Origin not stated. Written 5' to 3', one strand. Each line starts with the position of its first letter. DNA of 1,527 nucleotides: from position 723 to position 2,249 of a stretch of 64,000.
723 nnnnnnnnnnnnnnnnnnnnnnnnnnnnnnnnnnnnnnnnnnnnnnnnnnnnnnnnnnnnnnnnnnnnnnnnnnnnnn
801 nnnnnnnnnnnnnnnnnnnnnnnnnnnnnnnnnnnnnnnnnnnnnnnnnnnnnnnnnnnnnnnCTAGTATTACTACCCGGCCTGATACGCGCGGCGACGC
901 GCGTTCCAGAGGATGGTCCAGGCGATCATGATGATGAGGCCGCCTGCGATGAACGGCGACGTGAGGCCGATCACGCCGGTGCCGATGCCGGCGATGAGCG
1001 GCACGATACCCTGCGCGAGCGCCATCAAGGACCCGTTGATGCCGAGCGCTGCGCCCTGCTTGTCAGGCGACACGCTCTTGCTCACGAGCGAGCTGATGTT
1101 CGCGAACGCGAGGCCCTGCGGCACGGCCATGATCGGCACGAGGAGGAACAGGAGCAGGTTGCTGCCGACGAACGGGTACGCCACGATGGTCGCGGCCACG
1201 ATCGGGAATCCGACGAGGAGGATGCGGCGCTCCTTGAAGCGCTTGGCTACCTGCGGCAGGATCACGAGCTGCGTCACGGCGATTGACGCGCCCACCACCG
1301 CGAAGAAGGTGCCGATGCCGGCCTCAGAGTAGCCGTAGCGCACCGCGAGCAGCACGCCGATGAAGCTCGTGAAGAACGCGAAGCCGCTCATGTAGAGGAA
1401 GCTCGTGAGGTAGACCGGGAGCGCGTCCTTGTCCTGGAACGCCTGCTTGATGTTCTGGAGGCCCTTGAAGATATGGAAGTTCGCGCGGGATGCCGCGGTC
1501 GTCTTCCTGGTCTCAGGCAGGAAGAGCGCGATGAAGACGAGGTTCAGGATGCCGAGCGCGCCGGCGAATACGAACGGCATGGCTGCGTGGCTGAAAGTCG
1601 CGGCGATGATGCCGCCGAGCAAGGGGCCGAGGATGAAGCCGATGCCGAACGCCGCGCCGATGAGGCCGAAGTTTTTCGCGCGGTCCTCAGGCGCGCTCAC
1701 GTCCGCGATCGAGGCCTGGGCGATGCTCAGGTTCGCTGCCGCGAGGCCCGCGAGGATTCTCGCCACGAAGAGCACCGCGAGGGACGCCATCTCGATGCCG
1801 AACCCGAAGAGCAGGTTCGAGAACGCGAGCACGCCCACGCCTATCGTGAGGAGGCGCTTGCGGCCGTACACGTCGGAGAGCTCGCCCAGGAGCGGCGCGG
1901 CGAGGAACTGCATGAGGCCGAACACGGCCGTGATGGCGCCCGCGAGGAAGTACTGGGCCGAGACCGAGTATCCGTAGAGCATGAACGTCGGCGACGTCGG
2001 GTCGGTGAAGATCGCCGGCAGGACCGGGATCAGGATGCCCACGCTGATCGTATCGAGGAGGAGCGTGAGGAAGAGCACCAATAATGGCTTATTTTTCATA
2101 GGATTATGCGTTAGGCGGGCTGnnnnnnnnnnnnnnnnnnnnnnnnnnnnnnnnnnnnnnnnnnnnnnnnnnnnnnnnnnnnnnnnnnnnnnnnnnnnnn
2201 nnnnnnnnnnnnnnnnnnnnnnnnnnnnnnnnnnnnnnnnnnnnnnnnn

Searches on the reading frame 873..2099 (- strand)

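Call 7: search_protein_families(library=pfam, proteins=[window:873-2099:-])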
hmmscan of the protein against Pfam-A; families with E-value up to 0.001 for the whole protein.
window:873-2099:- (408 aa): 4 families
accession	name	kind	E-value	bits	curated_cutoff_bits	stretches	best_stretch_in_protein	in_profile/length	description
PF07690.21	MFS_1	-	2.2e-52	178.6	33.4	2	9-314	1-291/347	Major Facilitator Superfamily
PF12832.13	MFS_1_like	-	2.5e-12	47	25.2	1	44-373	27-361/373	MFS_1 like family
PF06779.20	MFS_4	-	1.3e-07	31.7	26.3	1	65-396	41-362/364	Uncharacterised MFS-type transporter YbfB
PF00083.30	Sugar_tr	-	1.9e-05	24.2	22.3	1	51-395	46-432/452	Sugar (and other) transporter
